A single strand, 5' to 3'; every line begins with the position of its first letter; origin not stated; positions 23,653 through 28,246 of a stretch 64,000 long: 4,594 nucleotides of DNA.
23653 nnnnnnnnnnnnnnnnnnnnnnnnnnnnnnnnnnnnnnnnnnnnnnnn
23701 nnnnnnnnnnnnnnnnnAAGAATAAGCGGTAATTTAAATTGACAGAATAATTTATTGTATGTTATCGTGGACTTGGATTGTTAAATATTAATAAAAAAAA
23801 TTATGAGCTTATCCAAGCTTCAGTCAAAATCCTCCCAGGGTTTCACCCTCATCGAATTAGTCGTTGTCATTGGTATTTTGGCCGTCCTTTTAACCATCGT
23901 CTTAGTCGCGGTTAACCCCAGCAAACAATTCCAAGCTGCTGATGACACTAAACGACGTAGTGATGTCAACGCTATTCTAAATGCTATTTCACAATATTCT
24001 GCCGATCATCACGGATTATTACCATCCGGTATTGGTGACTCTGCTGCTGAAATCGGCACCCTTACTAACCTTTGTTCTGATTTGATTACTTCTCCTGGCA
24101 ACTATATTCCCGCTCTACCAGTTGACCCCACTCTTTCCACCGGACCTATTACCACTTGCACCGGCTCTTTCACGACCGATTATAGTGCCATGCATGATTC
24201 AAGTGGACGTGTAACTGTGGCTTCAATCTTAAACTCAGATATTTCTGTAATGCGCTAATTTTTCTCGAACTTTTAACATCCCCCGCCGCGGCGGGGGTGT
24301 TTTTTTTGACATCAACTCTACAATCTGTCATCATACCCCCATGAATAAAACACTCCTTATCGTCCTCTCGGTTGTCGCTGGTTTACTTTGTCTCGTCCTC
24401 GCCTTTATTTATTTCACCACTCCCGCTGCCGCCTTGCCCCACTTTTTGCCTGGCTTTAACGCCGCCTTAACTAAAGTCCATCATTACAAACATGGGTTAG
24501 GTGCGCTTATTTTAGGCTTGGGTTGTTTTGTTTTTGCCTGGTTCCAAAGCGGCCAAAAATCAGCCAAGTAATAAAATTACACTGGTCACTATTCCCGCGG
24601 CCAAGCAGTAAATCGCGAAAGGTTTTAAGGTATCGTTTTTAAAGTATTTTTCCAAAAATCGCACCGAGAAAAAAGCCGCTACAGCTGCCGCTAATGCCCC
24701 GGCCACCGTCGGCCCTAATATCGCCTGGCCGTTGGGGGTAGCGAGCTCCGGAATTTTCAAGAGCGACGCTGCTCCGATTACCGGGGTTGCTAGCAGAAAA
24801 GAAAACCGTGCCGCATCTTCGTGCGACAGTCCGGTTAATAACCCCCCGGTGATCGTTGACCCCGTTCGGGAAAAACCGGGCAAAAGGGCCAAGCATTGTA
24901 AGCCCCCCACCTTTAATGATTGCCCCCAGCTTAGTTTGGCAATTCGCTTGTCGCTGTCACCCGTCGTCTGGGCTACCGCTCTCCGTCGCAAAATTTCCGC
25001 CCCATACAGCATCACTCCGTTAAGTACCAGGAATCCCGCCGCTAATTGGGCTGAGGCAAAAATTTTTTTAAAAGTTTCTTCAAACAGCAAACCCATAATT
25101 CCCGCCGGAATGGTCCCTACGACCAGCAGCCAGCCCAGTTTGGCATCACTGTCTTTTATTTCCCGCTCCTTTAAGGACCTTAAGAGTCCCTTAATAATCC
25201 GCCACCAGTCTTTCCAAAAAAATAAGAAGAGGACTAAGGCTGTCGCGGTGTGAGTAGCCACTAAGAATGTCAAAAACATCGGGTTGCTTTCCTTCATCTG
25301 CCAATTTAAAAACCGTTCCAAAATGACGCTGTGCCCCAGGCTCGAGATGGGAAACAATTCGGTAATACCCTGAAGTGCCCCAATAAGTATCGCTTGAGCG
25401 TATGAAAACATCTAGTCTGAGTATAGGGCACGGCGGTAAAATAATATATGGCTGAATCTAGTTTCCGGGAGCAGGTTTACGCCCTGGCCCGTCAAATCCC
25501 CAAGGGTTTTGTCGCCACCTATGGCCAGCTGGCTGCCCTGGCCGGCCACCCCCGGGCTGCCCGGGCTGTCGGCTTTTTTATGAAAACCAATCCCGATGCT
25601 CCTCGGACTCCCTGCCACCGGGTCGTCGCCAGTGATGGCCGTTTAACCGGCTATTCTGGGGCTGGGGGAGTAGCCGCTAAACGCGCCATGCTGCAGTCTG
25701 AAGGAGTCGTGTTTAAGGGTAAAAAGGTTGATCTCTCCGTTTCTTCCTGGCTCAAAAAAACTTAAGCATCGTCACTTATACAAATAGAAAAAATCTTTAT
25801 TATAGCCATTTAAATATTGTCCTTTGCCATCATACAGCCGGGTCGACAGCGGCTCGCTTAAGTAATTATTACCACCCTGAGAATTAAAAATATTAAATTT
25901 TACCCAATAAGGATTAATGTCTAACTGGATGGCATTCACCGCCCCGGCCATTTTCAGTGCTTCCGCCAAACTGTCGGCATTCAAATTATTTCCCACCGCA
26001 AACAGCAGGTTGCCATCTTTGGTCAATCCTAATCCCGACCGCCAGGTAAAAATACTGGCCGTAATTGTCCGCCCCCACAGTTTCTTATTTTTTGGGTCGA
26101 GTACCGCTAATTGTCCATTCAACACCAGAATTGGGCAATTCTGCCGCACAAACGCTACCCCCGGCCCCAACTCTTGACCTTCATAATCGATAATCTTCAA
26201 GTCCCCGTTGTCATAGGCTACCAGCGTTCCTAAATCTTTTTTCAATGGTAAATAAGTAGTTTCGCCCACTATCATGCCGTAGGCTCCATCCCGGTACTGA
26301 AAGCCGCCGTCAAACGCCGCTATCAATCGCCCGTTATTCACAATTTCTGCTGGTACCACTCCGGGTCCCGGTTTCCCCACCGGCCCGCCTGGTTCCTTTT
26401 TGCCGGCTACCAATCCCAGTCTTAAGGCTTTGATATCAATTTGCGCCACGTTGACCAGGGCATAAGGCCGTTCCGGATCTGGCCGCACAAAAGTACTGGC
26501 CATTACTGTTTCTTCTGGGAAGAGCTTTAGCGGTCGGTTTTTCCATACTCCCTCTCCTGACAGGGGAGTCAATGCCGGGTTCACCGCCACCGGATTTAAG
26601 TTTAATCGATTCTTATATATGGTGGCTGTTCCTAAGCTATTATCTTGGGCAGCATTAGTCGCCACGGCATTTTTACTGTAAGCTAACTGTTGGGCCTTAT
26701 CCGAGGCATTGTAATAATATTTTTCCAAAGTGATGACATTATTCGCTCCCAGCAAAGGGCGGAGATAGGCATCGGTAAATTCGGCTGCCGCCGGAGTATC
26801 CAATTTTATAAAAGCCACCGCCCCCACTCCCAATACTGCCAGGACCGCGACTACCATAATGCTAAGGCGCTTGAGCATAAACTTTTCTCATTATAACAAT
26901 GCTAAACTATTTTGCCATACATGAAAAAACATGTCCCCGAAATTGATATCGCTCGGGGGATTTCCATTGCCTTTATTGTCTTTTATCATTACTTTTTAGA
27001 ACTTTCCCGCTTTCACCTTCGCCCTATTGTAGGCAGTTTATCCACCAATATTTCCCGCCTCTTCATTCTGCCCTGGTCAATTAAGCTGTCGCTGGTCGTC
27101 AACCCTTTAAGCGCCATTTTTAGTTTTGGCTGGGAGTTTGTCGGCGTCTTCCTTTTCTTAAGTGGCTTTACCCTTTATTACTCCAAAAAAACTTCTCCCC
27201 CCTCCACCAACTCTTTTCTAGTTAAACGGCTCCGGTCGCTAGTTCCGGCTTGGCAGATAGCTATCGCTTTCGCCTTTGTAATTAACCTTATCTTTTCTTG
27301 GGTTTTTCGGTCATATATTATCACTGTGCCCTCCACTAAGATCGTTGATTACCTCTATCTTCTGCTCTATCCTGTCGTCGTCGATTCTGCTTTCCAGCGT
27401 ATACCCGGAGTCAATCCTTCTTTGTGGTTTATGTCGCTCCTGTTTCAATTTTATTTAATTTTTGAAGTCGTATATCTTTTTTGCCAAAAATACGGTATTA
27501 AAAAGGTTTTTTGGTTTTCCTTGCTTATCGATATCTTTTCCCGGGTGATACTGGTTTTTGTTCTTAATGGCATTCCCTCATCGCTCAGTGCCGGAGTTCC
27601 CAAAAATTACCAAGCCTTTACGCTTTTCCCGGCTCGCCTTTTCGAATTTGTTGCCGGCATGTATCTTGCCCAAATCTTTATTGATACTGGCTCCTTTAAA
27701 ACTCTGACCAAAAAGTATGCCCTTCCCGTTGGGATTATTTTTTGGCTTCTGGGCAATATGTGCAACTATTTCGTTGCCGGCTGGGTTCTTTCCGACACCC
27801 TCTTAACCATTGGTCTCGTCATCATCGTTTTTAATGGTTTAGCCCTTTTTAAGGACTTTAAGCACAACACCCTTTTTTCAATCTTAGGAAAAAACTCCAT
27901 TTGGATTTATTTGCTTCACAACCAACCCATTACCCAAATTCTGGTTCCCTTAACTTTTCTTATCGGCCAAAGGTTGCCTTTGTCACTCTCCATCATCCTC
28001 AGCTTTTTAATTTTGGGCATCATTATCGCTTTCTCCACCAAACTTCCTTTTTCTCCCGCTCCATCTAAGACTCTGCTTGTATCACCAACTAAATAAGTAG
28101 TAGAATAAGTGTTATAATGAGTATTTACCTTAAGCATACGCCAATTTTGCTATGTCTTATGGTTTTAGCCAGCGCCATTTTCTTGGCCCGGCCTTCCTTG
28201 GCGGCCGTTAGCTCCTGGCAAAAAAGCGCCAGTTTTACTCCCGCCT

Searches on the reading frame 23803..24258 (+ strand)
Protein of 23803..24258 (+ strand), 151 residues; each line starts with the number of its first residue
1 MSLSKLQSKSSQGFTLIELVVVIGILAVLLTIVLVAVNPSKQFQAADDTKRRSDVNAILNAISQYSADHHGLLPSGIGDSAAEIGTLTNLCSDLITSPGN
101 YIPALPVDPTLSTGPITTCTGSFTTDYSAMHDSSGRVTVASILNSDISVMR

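Call 4: search_protein_families(library=pfam, proteins=[window:23803-24258:+], max_evalue=0.1)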
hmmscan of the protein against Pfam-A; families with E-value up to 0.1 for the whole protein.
window:23803-24258:+ (151 aa): 2 families
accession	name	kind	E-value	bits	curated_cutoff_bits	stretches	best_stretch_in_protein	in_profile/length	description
PF07963.17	N_methyl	-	7.3e-08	32.1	21.2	1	9-34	2-27/27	Prokaryotic N-terminal methylation motif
PF03579.19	SHP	-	0.0087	16.1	27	0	9-38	13-42/65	Small hydrophobic protein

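Call 5: search_protein_families(library=ncbifam, proteins=[window:23803-24258:+], max_evalue=0.1)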
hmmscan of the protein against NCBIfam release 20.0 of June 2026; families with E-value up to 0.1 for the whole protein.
window:23803-24258:+ (151 aa): 15 families
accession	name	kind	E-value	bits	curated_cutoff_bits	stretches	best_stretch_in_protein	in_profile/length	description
TIGR01710.1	typeII_sec_gspG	equivalog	1.7e-07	31.4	88.85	1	12-71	1-58/134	type II secretion system major pseudopilin GspG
TIGR02532.1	IV_pilin_GFxxxE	domain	1.5e-06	27.8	16.3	1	12-34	2-24/24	prepilin-type N-terminal cleavage/methylation domain-containing protein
TIGR01708.2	typeII_sec_gspH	equivalog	3.2e-06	27.3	80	1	11-52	1-42/169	type II secretion system minor pseudopilin GspH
NF040999.1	pilin_ComGC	equivalog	2e-05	24.7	75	1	12-69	2-57/84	competence type IV pilus major pilin ComGC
NF041013.1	T4P_ComGE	equivalog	2.9e-05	24.1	49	1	9-61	1-51/83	competence type IV pilus minor pilin ComGE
NF007862.0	PRK10574.1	equivalog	4.4e-05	23.6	138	1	10-36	3-29/145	prepilin peptidase-dependent pilin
TIGR02596.1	TIGR02596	subfamily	0.00046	20.3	70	1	14-42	1-29/196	Verru_Chthon cassette protein D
NF047828.1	T3SSXpsI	equivalog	0.00055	20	150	1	12-51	2-42/132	type II secretion system protein XpsI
TIGR02599.1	TIGR02599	subfamily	0.001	18.4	256.5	1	13-63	1-53/361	Verru_Chthon cassette protein C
NF041775.1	typeIV_PilA_Myxo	equivalog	0.0027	17.7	400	1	4-56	4-53/214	type IV pilin protein PilA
NF007800.0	PRK10506.1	equivalog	0.0048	16.7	158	1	8-34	5-31/163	prepilin peptidase-dependent protein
NF045849.1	ICE_MMCAP2_0565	equivalog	0.0054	16.4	40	1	9-62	7-60/80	Mbov_0395 family pilin-like conjugal transfer protein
NF040982.1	ComGD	equivalog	0.0071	16.8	70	1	12-41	2-30/139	competence type IV pilus minor pilin ComGD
TIGR01707.1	gspI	equivalog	0.043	14.3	44.35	1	13-40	1-28/101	type II secretion system minor pseudopilin GspI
NF038304.1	EPS_HpsC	equivalog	0.077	12.5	200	0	7-32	16-40/318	hormogonium polysaccharide secretion pseudopilin HpsC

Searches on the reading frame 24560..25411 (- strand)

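Call 14: search_protein_families(library=pfam, proteins=[window:24560-25411:-], max_evalue=0.001)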
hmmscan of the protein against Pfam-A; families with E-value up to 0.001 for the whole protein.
window:24560-25411:- (283 aa): 1 family
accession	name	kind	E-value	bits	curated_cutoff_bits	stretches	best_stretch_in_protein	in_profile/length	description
PF02673.24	BacA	-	7.1e-76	255.7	33.4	1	7-275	1-257/257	Bacitracin resistance protein BacA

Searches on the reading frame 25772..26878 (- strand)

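Call 14: search_protein_families(library=pfam, proteins=[window:25772-26878:-], max_evalue=0.001)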
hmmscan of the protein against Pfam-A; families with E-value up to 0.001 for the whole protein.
window:25772-26878:- (368 aa): 1 family
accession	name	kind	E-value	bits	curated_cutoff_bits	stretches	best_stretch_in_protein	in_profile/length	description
PF09992.14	NAGPA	-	6.3e-08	33.4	25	1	185-320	3-137/169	Phosphodiester glycosidase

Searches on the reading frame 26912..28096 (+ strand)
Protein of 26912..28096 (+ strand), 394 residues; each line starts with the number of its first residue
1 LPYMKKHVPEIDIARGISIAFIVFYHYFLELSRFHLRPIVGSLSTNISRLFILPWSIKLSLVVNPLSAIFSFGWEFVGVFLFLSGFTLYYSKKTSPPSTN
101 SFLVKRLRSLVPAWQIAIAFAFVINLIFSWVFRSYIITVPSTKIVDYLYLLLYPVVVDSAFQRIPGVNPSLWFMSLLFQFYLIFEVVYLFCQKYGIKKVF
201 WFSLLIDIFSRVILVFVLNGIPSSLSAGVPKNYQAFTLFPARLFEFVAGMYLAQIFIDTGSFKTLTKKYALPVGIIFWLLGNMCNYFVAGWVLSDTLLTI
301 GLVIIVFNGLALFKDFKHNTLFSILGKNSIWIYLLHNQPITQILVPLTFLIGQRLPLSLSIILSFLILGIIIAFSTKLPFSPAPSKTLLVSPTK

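Call 57: search_protein_families(library=pfam, proteins=[window:26912-28096:+], max_evalue=0.001)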
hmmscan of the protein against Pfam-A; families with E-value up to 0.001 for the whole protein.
window:26912-28096:+ (394 aa): 2 families
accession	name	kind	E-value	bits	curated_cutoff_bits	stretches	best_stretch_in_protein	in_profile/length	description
PF01757.29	Acyl_transf_3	-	1.7e-22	80.4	31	1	9-373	2-323/326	Acyltransferase domain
PF07786.18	HGSNAT_cat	-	0.00088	19.3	22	0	9-38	3-32/222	Heparan-alpha-glucosaminide N-acetyltransferase, catalytic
